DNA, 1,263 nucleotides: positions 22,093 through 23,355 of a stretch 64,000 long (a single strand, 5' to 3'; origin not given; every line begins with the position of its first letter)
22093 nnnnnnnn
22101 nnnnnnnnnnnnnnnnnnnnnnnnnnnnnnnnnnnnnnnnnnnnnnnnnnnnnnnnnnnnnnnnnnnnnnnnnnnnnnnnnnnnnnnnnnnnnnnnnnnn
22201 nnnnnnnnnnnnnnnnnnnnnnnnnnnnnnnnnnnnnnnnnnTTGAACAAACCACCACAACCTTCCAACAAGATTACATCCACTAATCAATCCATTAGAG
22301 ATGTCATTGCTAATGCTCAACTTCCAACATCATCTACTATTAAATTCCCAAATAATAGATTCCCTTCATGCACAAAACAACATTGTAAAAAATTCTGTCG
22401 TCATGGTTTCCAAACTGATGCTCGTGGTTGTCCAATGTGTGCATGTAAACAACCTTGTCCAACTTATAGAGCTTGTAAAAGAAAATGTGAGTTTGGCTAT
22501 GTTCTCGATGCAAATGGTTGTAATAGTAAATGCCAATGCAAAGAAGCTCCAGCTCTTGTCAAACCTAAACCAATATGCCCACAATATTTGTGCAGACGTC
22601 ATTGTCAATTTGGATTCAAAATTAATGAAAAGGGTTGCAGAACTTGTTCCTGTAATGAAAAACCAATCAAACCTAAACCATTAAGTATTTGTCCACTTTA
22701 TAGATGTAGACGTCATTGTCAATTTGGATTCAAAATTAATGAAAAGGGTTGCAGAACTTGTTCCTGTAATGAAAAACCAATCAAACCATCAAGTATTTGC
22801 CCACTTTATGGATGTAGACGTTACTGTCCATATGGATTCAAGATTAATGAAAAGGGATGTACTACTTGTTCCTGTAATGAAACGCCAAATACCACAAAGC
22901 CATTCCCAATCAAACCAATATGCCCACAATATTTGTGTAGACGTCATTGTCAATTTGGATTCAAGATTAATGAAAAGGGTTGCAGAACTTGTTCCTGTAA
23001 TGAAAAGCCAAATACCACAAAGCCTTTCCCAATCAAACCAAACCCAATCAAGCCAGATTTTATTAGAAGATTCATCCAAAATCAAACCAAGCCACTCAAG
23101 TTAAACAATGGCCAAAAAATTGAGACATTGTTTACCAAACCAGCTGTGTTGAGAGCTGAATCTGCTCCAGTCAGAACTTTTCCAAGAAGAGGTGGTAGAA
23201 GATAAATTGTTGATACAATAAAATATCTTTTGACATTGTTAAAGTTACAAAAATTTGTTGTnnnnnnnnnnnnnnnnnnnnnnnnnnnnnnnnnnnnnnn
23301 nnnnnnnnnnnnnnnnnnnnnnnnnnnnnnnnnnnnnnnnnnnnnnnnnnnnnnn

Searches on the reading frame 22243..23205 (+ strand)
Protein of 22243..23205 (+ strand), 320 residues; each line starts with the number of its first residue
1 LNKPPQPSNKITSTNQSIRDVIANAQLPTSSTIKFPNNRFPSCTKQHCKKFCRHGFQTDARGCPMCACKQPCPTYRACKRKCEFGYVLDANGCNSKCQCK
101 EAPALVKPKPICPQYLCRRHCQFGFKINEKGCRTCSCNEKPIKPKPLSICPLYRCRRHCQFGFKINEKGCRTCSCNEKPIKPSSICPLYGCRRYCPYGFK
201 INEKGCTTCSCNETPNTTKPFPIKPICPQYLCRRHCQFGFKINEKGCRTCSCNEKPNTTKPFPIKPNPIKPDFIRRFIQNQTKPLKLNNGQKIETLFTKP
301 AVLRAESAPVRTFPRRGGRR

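Call 17: search_protein_families(library=pfam, proteins=[window:22243-23205:+], max_evalue=0.001)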
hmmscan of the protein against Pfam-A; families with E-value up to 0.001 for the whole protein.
window:22243-23205:+ (320 aa): 1 family
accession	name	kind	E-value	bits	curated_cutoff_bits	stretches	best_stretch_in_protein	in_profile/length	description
PF02822.19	Antistasin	-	8.8e-45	151.3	21.2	6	43-68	1-26/26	Antistasin family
